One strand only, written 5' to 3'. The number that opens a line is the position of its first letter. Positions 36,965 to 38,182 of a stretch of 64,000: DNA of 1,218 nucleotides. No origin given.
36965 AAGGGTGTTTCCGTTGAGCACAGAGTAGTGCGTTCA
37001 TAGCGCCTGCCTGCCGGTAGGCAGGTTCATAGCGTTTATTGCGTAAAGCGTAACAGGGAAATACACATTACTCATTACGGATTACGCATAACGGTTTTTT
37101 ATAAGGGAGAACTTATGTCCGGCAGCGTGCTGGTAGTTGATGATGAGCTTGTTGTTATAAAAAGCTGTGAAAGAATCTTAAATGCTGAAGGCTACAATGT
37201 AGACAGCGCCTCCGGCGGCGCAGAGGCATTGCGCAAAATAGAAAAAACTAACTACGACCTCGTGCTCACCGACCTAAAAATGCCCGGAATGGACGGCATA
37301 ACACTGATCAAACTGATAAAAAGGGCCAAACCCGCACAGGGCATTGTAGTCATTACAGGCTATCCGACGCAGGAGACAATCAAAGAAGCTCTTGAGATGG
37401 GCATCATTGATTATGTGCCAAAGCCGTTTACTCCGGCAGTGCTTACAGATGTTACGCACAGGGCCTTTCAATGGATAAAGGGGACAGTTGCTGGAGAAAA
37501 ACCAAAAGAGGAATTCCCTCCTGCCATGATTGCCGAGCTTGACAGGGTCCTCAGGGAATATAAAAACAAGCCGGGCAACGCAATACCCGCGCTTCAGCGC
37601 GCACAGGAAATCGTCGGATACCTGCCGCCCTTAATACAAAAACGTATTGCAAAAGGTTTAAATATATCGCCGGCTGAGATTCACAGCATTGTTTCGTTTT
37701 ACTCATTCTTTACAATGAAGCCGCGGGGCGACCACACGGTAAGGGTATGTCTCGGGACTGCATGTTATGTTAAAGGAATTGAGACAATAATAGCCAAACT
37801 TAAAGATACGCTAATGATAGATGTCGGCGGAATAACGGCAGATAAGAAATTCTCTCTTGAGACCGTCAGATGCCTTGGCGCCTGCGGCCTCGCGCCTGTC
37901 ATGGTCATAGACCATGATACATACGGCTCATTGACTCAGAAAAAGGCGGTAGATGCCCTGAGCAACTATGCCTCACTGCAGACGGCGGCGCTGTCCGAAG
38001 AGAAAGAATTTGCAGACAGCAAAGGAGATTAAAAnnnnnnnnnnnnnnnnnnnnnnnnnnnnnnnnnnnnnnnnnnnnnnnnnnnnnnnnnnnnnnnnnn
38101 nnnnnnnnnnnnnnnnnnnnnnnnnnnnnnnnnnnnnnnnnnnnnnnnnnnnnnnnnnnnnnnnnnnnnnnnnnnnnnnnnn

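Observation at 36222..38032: Response-regulator receiver domains fused to a NuoE-type [2Fe-2S] subunit and to a GcvH-like domain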

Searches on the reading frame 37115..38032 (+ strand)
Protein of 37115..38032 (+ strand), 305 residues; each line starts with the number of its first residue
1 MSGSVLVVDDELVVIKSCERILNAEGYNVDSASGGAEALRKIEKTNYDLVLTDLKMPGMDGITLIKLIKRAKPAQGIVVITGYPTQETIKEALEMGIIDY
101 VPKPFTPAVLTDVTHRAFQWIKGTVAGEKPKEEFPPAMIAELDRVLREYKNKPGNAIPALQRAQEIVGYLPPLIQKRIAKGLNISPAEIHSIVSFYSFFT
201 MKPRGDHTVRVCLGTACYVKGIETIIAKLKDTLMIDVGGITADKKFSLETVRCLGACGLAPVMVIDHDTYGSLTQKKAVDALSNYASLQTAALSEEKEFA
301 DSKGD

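Call 3: search_protein_families(library=pfam, proteins=[window:37115-38032:+], max_evalue=0.01)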
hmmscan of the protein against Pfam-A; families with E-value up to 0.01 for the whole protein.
window:37115-38032:+ (305 aa): 2 families
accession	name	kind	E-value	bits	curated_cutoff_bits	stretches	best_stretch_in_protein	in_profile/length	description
PF01257.25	2Fe-2S_thioredx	-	3.2e-47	160.4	24.8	1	143-285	2-144/145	Thioredoxin-like [2Fe-2S] ferredoxin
PF00072.30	Response_reg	-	5.7e-30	104.2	30.2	1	5-112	1-108/111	Response regulator receiver domain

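Call 4: find_homologous_proteins(query=window:37115-38032:+, max_evalue=0.00001)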
Query window:37115-38032:+ (305 aa): 6610 proteins with E <= 0.00001 among 8000 candidates; the best 120 are listed.
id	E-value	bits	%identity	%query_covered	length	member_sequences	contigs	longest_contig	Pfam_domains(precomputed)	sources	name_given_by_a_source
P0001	4.6e-184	628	94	100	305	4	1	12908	PF01257.26,PF00072.31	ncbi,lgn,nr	ncbi:MAG: NAD(P)H-dependent oxidoreductase subunit E [Nitrospirae bacterium]|nr:NAD(P)H-dependent ox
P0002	2.1e-150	518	77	97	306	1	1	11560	PF01257.26,PF00072.31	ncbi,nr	ncbi:MAG: NAD(P)H-dependent oxidoreductase subunit E [Nitrospirae bacterium]|nr:NAD(P)H-dependent ox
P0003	2.6e-147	508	75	94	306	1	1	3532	PF01257.26,PF00072.31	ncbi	-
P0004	8.9e-146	503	75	95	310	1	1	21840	PF01257.26,PF00072.31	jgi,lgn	-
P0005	5.6e-144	497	73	96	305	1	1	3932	PF01257.26,PF00072.31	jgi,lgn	-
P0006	6.0e-144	497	75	92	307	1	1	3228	PF01257.26,PF00072.31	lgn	-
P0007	6.7e-144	496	75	92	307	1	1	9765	PF01257.26,PF00072.31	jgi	jgi:NADP-reducing hydrogenase subunit HndA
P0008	1.5e-143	495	72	96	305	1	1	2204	PF01257.26,PF00072.31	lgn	-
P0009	2.2e-143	495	74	92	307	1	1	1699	PF01257.26,PF00072.31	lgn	-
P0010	4.7e-143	494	75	92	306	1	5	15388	PF01257.26,PF00072.31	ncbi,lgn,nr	ncbi:MAG: NAD(P)H-dependent oxidoreductase subunit E [Nitrospirae bacterium]|nr:NAD(P)H-dependent ox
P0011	4.7e-143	494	74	94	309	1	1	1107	PF01257.26,PF00072.31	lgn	-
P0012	1.0e-142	493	71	97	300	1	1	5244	PF01257.26,PF00072.31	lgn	-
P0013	6.8e-141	487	70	98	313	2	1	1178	PF01257.26,PF00072.31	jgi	jgi:NADH:ubiquinone oxidoreductase subunit E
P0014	3.1e-140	484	73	94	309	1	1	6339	PF01257.26,PF00072.31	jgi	-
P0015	6.5e-140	483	72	94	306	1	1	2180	PF01257.26,PF00072.31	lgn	-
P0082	7.8e-132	457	71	92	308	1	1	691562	PF01257.26,PF00072.31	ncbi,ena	-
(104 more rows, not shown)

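Call 5: search_protein_families(library=ncbifam, proteins=[window:37115-38032:+], max_evalue=0.001)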
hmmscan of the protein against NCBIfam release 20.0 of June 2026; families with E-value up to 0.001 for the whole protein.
window:37115-38032:+ (305 aa): 112 families (the best 25 are shown)
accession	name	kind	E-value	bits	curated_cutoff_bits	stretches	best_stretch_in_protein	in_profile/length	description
NF005747.0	PRK07571.1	equivalog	7.4e-42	142.9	224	1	141-285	24-168/173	bidirectional hydrogenase complex protein HoxE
NF005722.0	PRK07539.1-2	equivalog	2.6e-37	128.3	141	1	135-285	6-156/157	NADH-quinone oxidoreductase subunit NuoE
NF004638.0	PRK05988.1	equivalog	2.5e-35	121.6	198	1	138-281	10-153/159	formate dehydrogenase subunit gamma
TIGR01958.1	nuoE_fam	subfamily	3.1e-33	115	142.4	1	143-285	3-147/148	NADH-quinone oxidoreductase subunit NuoE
NF005725.0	PRK07539.1-5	equivalog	1.8e-30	105.9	220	1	134-285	17-171/174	NADH-quinone oxidoreductase subunit NuoE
NF005721.0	PRK07539.1-1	equivalog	6.4e-25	88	308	1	135-284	27-176/292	NADH-quinone oxidoreductase subunit NuoE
NF005723.0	PRK07539.1-3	equivalog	8.2e-24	84.3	226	1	141-282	9-152/158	NADH-quinone oxidoreductase subunit NuoE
NF053512.1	nitric_RR_NosR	exception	1.3e-22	80.4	400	1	5-119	1-116/422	response regulator c-di-GMP phosphodiesterase, NosR family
NF005724.0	PRK07539.1-4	equivalog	4.1e-21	75.9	280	1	155-290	41-177/240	NADH-quinone oxidoreductase subunit NuoE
NF006900.1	PRK09390.1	equivalog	1.1e-20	74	255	1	3-128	5-130/203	response regulator FixJ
NF007689.0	PRK10365.1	equivalog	2.3e-20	72.8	760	1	5-121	8-124/441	sigma-54-dependent response regulator transcription factor ZraR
NF052313.1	T9SS_RR_PorX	equivalog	3.1e-20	72.4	300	1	4-109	2-107/513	T9SS response regulator signal transducer PorX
TIGR01818.1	ntrC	equivalog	4.3e-20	71.9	558.6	1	5-132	1-128/463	nitrogen regulation protein NR(I)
NF008469.0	PRK11361.1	equivalog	6.5e-20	71.3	714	1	4-119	6-121/461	acetoacetate metabolism transcriptional regulator AtoC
NF009040.0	PRK12373.1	equivalog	2.3e-19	70.4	514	1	156-287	39-171/400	NADH-quinone oxidoreductase subunit E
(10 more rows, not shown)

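Call 10: find_related_loci(query=window:37115-38032:+, collection=genome_contigs, flank=10000)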
Query window:37115-38032:+ (305 aa) in genome_contigs; peptide patterns used: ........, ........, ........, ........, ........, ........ (x = any residue, [..] = any of these).
600 stretches matched a pattern (row limit reached: there are more); 582 encode a relative of the query (tblastn E <= 1e-3); the best 80 are kept; 80 distinct loci.
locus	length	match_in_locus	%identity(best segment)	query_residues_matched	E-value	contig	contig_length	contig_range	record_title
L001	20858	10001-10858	59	1-285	2e-109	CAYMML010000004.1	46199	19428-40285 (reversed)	MAG TPA_asm: uncultured Thermodesulfovibrio sp. isolate SRP162660_co1_93 genome assembly, contig: NODE_140_length_46199_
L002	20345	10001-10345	48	5-119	2e-33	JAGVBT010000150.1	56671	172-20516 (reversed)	MAG: Deltaproteobacteria bacterium isolate DeMMO6_17 c_000000066611, whole genome shotgun sequence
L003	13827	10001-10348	47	5-120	6e-30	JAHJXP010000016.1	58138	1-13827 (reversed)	MAG: Proteobacteria bacterium isolate UML_B.mb.18 UML_B.mb.18_k141_7431, whole genome shotgun sequence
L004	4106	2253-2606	44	2-119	1e-29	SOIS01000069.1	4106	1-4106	MAG: Candidatus Cloacimonadota bacterium isolate E29_bin43 NODE_13329_length_4106_cov_5.430758, whole genome shotgun seq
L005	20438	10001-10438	36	139-284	4e-29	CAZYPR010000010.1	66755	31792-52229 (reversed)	MAG TPA_asm: uncultured Clostridia bacterium isolate binchicken_co96_90 genome assembly, contig: NODE_116_length_66755_c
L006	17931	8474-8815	46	4-117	4e-29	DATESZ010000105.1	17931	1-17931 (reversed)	MAG TPA_asm: Syntrophales bacterium isolate SMAG_U8302 k141_1185146, whole genome shotgun sequence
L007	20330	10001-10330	51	3-112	6e-29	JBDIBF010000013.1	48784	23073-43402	MAG: Holophagaceae bacterium isolate AS-MICRO-3CA.365 NODE_2554_length_48784_cov_9.131989, whole genome shotgun sequence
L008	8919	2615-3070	42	1-148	1e-28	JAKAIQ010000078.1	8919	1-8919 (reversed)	MAG: Deltaproteobacteria bacterium isolate WY3.bin34 NODE_14958_length_8919_cov_1.139786, whole genome shotgun sequence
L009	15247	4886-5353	36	2-167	1e-28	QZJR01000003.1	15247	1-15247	MAG: Deltaproteobacteria bacterium isolate SURF_34 Ga0104751_1005623, whole genome shotgun sequence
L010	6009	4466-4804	47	5-117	8e-29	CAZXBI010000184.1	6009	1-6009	MAG TPA_asm: uncultured Syntrophorhabdus sp. isolate SRP302447_co4_432 genome assembly, contig: NODE_36066_length_6009_c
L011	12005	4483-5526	35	5-287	1e-28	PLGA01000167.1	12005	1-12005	MAG: Bryobacterales bacterium isolate bog_224 73.20110800_S3D.58_contig_53429, whole genome shotgun sequence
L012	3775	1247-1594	42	5-120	4e-28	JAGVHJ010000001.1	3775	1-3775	MAG: Desulfobacterales bacterium isolate DeMMO2_31 c_000000079568, whole genome shotgun sequence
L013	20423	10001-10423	41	6-143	9e-28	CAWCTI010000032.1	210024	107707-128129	MAG: uncultured delta proteobacterium isolate MFD01476.bin.2.13 genome assembly, contig: contig_32651, whole genome shot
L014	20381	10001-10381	44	3-132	9e-28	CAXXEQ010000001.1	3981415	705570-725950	MAG: Desulfomonilaceae bacterium isolate 8deb2ff7-9cb5-4438-9dd6-cb8d27c5cb84 genome assembly, contig: contig_1, whole g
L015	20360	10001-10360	48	5-126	9e-28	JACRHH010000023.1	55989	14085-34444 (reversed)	MAG: Nitrospirae bacterium isolate NC_groundwater_1772_Pr3_B-0.1um_56_14 SR-2_scaffold_141_2746426, whole genome shotgun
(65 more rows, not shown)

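Call 12: find_encoding_contigs(protein=window:37115-38032:+, flank=10000, max_places=3)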
Protein window:37115-38032:+ (305 aa): 1 contig read that carries it; 1 place shown.
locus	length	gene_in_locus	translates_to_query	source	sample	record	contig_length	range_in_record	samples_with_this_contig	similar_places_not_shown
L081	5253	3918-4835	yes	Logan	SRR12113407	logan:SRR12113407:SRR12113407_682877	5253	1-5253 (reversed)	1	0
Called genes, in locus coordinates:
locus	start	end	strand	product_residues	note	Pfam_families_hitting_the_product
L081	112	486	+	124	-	PF07085:DRTGG (weak)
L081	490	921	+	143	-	PF13581:HATPase_c_2, PF02518:HATPase_c (weak)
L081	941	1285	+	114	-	PF07085:DRTGG (weak)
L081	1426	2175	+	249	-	PF02811:PHP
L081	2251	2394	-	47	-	-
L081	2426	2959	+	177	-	PF02518:HATPase_c, PF13589:HATPase_c_3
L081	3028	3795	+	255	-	PF00072:Response_reg, PF01597:GCV_H (weak)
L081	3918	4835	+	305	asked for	PF00072:Response_reg, PF01257:2Fe-2S_thioredx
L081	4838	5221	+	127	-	-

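Call 13: find_encoding_contigs(protein=P0082, flank=10000, max_places=2)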
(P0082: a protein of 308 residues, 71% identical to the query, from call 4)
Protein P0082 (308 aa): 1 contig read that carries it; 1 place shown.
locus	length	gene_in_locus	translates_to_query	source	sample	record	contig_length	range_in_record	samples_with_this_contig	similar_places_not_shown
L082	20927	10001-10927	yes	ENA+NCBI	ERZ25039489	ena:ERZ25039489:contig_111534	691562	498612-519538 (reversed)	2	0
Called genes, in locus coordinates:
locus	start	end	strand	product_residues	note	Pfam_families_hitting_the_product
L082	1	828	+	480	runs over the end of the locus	PF00224:PK, PF02887:PK_C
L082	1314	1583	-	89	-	PF10041:DUF2277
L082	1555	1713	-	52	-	-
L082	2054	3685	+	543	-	PF01609:DDE_Tnp_1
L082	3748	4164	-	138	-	PF10543:ORF6N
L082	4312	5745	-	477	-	PF02321:OEP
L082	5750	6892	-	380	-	PF12679:ABC2_membrane_2, PF12730:ABC2_membrane_4 (faint), PF12698:ABC2_membrane_3, PF01061:ABC2_membrane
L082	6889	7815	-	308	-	PF00005:ABC_tran, PF13304:AAA_21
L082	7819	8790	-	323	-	PF25917:BSH_RND (weak), PF25876:HH_MFP_RND (faint), PF25881:HH_YBHG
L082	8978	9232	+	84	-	-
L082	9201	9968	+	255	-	PF00072:Response_reg, PF01597:GCV_H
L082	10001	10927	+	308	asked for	PF00072:Response_reg, PF01257:2Fe-2S_thioredx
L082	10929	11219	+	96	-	-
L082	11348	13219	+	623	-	PF01257:2Fe-2S_thioredx, PF01512:Complex1_51K, PF10589:NADH_4Fe-4S, PF00037:Fer4 (weak), PF13237:Fer4_10, PF14697:Fer4_21, PF12838:Fer4_7 (weak), PF13187:Fer4_9 (weak), +2 more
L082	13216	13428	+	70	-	PF13510:Fer2_4, PF00111:Fer2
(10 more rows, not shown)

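Call 18: search_solved_structures(query=window:37115-38032:+, max_evalue=0.00001, show_alignments=0)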
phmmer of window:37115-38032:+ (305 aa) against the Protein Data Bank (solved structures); distinct sequences matched with E-value up to 0.00001: 301 (the best 60 are shown).
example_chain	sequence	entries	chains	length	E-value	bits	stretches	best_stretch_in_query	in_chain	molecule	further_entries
8a6t_C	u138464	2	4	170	1.7e-36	129.1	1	140-293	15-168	Electron bifurcating hydrogenase subunit HydC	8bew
7t2r_C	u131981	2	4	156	1.9e-36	129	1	140-284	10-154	NiFe hydrogenase subunit C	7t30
7q4v_C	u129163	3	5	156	4.9e-34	121.1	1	142-279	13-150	Iron hydrogenase HydC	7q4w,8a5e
7p5h_C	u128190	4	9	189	2.7e-31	112.1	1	141-282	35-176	Fe-hydrogenase, subunit gamma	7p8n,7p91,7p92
9bov_C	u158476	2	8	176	5.9e-31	110.9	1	139-281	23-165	NADH dehydrogenase (Ubiquinone), 24 kDa subunit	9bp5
8oh5_A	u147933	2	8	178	6.3e-30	107.6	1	139-288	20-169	NAD-dependent formate dehydrogenase gamma subunit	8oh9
9n5u_C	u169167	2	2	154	1.6e-27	99.7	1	146-282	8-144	NfnC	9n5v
8b9z_E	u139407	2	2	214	1e-24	90.5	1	150-285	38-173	NADH dehydrogenase (Ubiquinone) 24 kDa subunit, isoform A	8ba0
8esw_V2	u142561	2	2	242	1.4e-24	90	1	150-285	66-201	NADH dehydrogenase (Ubiquinone) 24 kDa subunit, isoform A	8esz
9mqx_C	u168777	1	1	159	2.2e-24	89.4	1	143-275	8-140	NADH:ubiquinone oxidoreductase 24 kD subunit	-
9ihp_E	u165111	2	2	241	1.8e-22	83.1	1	133-287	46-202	NUHM (24 kDa) subunit of mitochondrial NADH:ubiquinone oxidoreductase (Complex I)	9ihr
6vw7_A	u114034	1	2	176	3.8e-22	82.1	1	145-292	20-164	NAD-dependent formate dehydrogenase gamma subunit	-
5xtb_O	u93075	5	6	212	4.1e-22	81.9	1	133-280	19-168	NADH dehydrogenase [ubiquinone] flavoprotein 2, mitochondrial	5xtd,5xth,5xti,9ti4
7zd6_2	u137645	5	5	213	4.6e-22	81.8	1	133-280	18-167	NADH dehydrogenase [ubiquinone] flavoprotein 2, mitochondrial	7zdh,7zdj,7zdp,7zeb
9w2u_E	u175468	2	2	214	4.6e-22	81.8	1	133-280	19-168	NADH dehydrogenase [ubiquinone] flavoprotein 2, mitochondrial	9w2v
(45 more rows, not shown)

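Call 22: search_protein_families(library=pfam, proteins=[L011:910-2871:+, L011:2871-4211:+, L011:4396-5553:+, L011:5541-7466:+, L011:7479-8018:+, L011:8880-10592:+, L011:10564-11454:+, L001:16100-17263:+, L001:17419-18114:+, L001:6375-7484:-], max_evalue=0.001)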
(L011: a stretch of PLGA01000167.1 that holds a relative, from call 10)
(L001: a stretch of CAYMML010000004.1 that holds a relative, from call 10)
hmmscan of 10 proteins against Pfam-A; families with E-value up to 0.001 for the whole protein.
L011:910-2871:+ (653 aa): 6 families
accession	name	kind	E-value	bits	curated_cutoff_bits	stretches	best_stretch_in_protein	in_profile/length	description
PF02518.31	HATPase_c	-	1.9e-24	86.6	26.4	1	541-649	2-110/111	Histidine kinase-, DNA gyrase B-, and HSP90-like ATPase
PF17202.10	sCache_3_3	-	2e-24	86.4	28.8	1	223-332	3-102/107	Single cache domain 3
PF17201.10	Cache_3-Cache_2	-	1.7e-15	57.5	27.7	1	258-327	114-184/299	Cache 3/Cache 2 fusion domain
PF00512.31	HisKA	-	3.2e-14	53.2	26.9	1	434-495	3-63/66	His Kinase A (phospho-acceptor) domain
PF00672.30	HAMP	-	6.8e-09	36.4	25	1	359-410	2-52/53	HAMP domain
PF17203.10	sCache_3_2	-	2.8e-07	31.2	28.4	0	266-332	72-133/140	Single cache domain 3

L011:2871-4211:+ (446 aa): 10 families
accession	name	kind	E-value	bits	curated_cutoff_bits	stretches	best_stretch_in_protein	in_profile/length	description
PF00158.32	Sigma54_activat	-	1.4e-67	227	20.2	1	145-311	1-167/168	Sigma-54 interaction domain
PF00072.30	Response_reg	-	2.5e-30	105.4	30.2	1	7-116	1-110/111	Response regulator receiver domain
PF25601.1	AAA_lid_14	-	1.8e-22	79.4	27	1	317-397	1-81/87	AAA+ ATPase lid domain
PF14532.12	Sigma54_activ_2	-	6.6e-19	69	25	1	146-316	1-138/138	Sigma-54 interaction domain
PF02954.25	HTH_8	-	3.5e-14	52.7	22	1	404-444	2-42/42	Bacterial regulatory protein, Fis family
PF07728.20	AAA_5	-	7.4e-07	29.7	22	1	169-268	2-97/139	AAA domain (dynein-related subfamily)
PF07724.20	AAA_2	-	7.8e-07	29.7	27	1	167-266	4-104/166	AAA domain (Cdc48 subfamily)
PF01078.27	Mg_chelatase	-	1.6e-05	24.9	20.3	1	156-266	12-135/207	Magnesium chelatase, subunit ChlI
PF13191.12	AAA_16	-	8.2e-05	23.6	32.6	1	146-221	3-85/167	AAA ATPase domain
PF00004.35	AAA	-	0.00024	22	21.2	1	169-263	1-94/131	ATPase family associated with various cellular activities (AAA)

L011:4396-5553:+ (385 aa): 2 families
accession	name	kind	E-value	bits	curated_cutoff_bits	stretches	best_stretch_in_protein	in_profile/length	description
PF01257.25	2Fe-2S_thioredx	-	3.2e-45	154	24.8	1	233-375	2-144/145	Thioredoxin-like [2Fe-2S] ferredoxin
PF00072.30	Response_reg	-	1.2e-27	96.7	30.2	1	30-139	1-110/111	Response regulator receiver domain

L011:5541-7466:+ (641 aa): 11 families
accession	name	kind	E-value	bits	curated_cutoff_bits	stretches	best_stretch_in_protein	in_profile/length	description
PF01512.22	Complex1_51K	-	3.5e-41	141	31.2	1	179-350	1-149/150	Nuo51 FMN-binding domain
PF10589.14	NADH_4Fe-4S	-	1e-34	118.7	23.5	1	461-545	1-85/85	NADH-ubiquinone oxidoreductase-F iron-sulfur binding region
PF14697.11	Fer4_21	-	5.1e-06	27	35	2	564-612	3-52/59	4Fe-4S dicluster domain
PF13187.11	Fer4_9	-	5.1e-06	26.8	27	1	569-614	2-50/52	4Fe-4S dicluster domain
PF10531.15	SLBB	-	8.4e-06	26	27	1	374-423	2-54/55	SLBB domain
PF01257.25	2Fe-2S_thioredx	-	1.2e-05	25.7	24.8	1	24-101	64-143/145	Thioredoxin-like [2Fe-2S] ferredoxin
PF00037.32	Fer4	-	3.5e-05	23.9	21.1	1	596-612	3-19/24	4Fe-4S binding domain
PF12797.12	Fer4_2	-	0.00012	22.3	24.5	1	594-612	3-21/22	4Fe-4S binding domain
PF22461.2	SLBB_2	-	0.00017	22.1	27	1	373-418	2-48/79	SLBB domain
PF13237.11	Fer4_10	-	0.00038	20.8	25.5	1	563-612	3-53/53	4Fe-4S dicluster domain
PF12837.12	Fer4_6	-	0.00043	20.5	25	1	598-613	6-21/24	4Fe-4S binding domain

L011:7479-8018:+ (179 aa): 3 families
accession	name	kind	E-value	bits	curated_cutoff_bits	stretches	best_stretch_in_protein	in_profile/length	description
PF13510.11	Fer2_4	-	1.4e-21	76.8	22.8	1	3-80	3-81/82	2Fe-2S iron-sulfur cluster binding domain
PF00111.32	Fer2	-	3.3e-07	30.6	21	1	7-56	2-49/77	2Fe-2S iron-sulfur cluster binding domain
PF12838.12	Fer4_7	-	3.2e-05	24.7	27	1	119-169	2-48/52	4Fe-4S dicluster domain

L011:8880-10592:+ (570 aa): 0 families

L011:10564-11454:+ (296 aa): 0 families

L001:16100-17263:+ (387 aa): 0 families

L001:17419-18114:+ (231 aa): 1 family
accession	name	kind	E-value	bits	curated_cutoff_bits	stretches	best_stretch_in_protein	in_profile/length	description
PF07238.19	PilZ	-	3.5e-06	27.7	22.5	1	111-194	1-78/102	PilZ domain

L001:6375-7484:- (369 aa): 1 family
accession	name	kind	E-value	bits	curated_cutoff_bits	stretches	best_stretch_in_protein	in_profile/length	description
PF01139.22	RtcB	-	2.5e-143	478.8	27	1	4-369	67-426/426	tRNA-splicing ligase RtcB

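Call 23: search_protein_representatives(protein=window:37115-38032:+)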
Query: 305 residues. Proteins with E-value up to 0.001 (for the whole library): 696615; up to 1e-10: 77677; up to 1e-30: 333. The best 150 are listed.
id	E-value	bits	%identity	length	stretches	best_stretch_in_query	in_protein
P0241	2.9e-162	555.1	50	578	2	4-292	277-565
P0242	1.3e-97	342.9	45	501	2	5-214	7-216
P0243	4.5e-91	321.4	52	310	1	4-286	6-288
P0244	1.8e-85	303.1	48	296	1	2-275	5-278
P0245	1.3e-75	270.7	45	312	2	128-285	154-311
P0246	7.4e-66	238.7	42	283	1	4-283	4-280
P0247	8.5e-64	231.9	39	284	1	4-278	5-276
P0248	1.6e-63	231.0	43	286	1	4-276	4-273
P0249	4.4e-63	229.6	35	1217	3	4-120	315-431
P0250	2.7e-57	210.6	50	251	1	5-210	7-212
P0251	5.6e-52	193.1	33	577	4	3-118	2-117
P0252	6.0e-52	193.0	36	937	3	4-118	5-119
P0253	3.0e-50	187.5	38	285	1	4-274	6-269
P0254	1.0e-49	185.7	47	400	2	5-111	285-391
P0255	1.8e-49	184.9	34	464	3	5-152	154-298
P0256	3.7e-49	183.9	37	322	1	5-284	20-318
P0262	3.8e-46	174.0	52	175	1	142-287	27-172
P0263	4.3e-46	173.8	52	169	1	131-285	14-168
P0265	1.4e-45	172.1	39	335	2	136-278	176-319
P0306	2.2e-40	155.1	46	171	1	131-285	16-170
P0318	4.7e-39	150.7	48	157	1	138-279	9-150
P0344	6.8e-37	143.6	33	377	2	141-275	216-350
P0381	3.4e-35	138.0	33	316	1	36-298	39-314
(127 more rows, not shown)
